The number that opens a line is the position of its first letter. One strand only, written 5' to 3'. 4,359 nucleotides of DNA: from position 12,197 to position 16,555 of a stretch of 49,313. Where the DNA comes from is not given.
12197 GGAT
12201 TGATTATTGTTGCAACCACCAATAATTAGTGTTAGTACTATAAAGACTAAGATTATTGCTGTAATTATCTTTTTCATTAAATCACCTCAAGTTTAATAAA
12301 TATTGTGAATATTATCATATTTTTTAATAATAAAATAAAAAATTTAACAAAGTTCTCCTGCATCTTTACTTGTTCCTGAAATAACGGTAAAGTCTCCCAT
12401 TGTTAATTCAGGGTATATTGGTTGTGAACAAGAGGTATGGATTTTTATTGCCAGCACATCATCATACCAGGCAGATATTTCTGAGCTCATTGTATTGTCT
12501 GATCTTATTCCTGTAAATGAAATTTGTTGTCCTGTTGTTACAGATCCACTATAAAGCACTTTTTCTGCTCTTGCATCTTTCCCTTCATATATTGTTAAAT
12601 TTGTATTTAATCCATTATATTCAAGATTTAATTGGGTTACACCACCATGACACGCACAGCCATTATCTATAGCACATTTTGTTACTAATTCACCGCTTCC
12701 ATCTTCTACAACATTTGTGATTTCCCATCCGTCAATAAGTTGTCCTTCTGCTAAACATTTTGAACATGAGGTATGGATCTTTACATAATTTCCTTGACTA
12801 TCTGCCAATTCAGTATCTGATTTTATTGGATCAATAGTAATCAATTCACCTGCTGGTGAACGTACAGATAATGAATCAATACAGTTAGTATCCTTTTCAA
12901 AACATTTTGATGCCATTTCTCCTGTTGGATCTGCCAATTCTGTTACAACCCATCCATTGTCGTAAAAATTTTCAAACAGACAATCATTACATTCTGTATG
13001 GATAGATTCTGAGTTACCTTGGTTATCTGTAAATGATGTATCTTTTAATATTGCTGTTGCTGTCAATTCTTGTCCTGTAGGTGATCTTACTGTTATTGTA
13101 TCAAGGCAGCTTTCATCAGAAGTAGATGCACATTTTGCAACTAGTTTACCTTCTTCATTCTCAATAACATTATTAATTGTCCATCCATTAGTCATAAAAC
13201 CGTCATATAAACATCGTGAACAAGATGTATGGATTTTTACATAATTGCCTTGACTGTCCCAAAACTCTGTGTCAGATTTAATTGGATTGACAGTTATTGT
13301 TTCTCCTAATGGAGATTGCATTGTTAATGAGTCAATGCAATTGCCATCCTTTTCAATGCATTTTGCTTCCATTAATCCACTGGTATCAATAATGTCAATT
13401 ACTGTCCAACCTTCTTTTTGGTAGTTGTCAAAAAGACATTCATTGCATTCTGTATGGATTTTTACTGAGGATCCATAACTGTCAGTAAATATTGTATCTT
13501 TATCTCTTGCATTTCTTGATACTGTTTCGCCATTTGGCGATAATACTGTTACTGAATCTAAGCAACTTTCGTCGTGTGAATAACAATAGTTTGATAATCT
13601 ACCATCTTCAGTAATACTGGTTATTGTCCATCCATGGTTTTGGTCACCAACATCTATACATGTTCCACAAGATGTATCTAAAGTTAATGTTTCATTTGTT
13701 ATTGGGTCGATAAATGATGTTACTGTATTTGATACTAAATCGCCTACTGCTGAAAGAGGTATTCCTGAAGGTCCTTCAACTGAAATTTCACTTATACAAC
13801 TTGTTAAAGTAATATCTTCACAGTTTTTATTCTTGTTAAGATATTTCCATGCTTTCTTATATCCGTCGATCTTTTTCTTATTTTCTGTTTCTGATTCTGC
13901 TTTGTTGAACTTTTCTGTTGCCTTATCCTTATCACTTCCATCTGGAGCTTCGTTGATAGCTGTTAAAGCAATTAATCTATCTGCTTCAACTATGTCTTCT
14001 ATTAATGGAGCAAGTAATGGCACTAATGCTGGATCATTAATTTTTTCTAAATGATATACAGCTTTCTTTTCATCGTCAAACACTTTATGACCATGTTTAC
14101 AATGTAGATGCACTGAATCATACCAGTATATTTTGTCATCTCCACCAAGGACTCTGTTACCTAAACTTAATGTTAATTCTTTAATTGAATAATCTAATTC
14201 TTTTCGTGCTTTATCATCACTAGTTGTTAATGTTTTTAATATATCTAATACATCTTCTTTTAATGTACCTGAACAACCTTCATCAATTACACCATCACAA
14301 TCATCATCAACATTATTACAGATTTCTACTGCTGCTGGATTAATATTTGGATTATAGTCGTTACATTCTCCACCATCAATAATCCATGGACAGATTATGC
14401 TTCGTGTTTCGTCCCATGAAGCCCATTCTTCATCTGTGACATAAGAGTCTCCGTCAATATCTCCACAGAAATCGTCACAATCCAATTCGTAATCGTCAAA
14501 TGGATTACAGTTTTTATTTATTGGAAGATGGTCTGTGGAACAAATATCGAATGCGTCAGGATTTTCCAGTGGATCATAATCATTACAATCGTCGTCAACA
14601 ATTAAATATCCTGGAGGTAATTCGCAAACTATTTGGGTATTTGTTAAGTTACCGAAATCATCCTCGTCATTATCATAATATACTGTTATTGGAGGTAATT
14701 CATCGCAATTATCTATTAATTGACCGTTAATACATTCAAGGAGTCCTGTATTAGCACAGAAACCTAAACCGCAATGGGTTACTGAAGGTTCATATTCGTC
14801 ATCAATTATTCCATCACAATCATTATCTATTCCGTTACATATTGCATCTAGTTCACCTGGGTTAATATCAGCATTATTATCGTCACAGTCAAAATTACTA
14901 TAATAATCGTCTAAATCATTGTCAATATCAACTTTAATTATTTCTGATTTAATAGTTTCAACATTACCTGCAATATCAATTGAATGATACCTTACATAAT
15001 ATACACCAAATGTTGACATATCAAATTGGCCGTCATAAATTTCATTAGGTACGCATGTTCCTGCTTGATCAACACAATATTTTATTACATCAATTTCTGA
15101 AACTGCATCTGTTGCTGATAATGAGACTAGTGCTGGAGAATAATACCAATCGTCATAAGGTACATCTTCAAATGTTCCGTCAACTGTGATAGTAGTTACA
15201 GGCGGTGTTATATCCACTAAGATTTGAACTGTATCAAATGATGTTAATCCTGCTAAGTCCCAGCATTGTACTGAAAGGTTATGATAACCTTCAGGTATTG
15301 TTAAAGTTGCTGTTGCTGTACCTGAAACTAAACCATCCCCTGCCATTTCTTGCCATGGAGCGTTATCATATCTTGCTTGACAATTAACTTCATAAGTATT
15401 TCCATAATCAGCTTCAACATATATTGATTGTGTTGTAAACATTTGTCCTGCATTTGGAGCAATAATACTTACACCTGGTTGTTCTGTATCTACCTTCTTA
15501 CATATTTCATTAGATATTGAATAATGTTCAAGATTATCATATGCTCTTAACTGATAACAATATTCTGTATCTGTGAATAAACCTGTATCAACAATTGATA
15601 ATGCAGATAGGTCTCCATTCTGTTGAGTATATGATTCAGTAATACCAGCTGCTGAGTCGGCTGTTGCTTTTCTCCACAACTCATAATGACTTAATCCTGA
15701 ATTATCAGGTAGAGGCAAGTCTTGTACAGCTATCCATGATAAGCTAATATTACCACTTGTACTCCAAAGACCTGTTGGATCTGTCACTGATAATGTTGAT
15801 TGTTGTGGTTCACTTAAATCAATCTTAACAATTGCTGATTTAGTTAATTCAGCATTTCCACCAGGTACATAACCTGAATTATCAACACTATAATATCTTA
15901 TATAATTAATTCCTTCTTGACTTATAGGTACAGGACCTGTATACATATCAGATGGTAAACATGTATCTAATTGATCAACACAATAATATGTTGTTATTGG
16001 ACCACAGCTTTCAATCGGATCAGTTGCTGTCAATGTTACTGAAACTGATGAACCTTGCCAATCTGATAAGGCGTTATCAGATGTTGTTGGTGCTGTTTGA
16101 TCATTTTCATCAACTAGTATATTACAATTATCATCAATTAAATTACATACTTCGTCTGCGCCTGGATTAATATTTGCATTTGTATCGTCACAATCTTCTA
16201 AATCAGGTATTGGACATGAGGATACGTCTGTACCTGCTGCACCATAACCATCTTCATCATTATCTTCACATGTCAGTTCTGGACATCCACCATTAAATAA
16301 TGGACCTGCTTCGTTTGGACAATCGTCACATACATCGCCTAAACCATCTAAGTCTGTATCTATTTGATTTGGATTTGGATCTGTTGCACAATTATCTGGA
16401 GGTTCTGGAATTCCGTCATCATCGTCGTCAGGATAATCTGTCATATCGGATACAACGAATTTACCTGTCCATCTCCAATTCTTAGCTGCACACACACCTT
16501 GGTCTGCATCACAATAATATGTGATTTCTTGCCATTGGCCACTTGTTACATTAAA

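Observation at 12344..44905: Single 32.6-kb ORF encoding a 10,853-aa secreted mosaic protein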

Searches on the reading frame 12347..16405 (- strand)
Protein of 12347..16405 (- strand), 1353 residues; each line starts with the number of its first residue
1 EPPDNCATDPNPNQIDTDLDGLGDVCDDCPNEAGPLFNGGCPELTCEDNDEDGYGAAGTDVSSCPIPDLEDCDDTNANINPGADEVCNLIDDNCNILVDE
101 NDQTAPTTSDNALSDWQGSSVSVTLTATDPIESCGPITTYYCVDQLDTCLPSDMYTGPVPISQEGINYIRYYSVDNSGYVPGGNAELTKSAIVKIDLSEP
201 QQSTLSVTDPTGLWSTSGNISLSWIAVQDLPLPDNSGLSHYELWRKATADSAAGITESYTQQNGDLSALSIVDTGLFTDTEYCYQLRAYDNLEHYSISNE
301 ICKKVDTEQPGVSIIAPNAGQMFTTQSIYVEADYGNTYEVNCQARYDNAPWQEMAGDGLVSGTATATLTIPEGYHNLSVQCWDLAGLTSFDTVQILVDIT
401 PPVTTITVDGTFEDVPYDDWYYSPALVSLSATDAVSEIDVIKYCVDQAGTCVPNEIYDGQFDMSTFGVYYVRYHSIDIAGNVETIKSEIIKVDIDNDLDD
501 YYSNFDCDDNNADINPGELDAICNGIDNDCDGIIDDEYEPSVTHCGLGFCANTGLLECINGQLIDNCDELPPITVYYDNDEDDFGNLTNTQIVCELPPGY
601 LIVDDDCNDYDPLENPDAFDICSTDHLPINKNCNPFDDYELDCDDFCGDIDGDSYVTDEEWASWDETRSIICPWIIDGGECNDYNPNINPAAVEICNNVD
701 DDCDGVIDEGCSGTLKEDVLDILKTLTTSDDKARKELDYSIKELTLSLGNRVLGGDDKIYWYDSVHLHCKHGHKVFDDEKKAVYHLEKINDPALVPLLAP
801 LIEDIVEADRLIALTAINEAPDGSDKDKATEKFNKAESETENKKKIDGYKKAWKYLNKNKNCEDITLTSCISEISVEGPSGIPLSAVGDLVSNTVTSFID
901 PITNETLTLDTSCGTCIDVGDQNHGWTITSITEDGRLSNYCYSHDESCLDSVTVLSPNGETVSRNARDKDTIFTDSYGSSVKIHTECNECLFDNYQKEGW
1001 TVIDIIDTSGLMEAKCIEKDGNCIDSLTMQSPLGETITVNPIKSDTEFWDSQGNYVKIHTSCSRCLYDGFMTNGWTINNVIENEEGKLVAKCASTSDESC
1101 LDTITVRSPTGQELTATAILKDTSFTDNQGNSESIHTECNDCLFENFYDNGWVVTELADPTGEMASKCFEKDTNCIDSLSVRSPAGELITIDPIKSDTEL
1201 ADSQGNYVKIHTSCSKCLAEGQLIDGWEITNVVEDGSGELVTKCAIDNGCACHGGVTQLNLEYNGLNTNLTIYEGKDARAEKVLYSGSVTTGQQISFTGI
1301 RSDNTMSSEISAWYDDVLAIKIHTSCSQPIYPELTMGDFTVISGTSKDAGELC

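Call 5: search_protein_families(library=pfam, proteins=[window:12347-16405:-], max_evalue=0.01)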
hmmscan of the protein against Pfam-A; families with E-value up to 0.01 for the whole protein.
window:12347-16405:- (1353 aa): 2 families
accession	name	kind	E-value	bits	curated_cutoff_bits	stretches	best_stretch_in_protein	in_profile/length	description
PF11617.13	Cu-binding_MopE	-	2.1e-21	76.3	27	3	681-709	2-30/30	Putative metal-binding motif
PF24269.1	DUF7467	-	3.1e-11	44.5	27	1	1274-1343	43-115/116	Domain of unknown function (DUF7467)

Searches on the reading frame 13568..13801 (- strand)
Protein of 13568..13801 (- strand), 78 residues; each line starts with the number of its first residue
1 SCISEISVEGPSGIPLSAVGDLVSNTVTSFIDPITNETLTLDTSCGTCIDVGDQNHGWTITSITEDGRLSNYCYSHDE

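Call 75: search_solved_structures(query=A4, max_evalue=1, show_alignments=1)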
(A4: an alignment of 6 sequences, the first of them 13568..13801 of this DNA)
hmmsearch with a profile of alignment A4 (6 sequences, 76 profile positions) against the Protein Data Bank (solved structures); distinct sequences matched with E-value up to 1: 8.
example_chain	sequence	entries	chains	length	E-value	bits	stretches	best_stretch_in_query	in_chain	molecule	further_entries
7bie_A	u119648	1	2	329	1.2e-06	31.5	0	9-67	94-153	nvWRAP-T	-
7big_A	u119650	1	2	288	8.3e-06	28.8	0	9-67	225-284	v13WRAP-T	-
7bid_A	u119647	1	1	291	2.6e-05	27.2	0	9-67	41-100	v31WRAP-T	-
7bif_A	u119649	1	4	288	2.7e-05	27.2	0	9-67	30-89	v22WRAP-T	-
6r60_A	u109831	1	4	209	6.3e-05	26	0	10-67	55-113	WD-40 repeat protein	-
6r5y_A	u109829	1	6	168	0.00041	23.4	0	10-67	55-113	WD-40 repeat protein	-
6r5z_A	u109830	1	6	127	0.0062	19.6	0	10-43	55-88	9-bladed beta-propeller formed by three 3-bladed fragments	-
6r5x_A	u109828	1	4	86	0.2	14.7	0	10-36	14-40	WD-40 repeat protein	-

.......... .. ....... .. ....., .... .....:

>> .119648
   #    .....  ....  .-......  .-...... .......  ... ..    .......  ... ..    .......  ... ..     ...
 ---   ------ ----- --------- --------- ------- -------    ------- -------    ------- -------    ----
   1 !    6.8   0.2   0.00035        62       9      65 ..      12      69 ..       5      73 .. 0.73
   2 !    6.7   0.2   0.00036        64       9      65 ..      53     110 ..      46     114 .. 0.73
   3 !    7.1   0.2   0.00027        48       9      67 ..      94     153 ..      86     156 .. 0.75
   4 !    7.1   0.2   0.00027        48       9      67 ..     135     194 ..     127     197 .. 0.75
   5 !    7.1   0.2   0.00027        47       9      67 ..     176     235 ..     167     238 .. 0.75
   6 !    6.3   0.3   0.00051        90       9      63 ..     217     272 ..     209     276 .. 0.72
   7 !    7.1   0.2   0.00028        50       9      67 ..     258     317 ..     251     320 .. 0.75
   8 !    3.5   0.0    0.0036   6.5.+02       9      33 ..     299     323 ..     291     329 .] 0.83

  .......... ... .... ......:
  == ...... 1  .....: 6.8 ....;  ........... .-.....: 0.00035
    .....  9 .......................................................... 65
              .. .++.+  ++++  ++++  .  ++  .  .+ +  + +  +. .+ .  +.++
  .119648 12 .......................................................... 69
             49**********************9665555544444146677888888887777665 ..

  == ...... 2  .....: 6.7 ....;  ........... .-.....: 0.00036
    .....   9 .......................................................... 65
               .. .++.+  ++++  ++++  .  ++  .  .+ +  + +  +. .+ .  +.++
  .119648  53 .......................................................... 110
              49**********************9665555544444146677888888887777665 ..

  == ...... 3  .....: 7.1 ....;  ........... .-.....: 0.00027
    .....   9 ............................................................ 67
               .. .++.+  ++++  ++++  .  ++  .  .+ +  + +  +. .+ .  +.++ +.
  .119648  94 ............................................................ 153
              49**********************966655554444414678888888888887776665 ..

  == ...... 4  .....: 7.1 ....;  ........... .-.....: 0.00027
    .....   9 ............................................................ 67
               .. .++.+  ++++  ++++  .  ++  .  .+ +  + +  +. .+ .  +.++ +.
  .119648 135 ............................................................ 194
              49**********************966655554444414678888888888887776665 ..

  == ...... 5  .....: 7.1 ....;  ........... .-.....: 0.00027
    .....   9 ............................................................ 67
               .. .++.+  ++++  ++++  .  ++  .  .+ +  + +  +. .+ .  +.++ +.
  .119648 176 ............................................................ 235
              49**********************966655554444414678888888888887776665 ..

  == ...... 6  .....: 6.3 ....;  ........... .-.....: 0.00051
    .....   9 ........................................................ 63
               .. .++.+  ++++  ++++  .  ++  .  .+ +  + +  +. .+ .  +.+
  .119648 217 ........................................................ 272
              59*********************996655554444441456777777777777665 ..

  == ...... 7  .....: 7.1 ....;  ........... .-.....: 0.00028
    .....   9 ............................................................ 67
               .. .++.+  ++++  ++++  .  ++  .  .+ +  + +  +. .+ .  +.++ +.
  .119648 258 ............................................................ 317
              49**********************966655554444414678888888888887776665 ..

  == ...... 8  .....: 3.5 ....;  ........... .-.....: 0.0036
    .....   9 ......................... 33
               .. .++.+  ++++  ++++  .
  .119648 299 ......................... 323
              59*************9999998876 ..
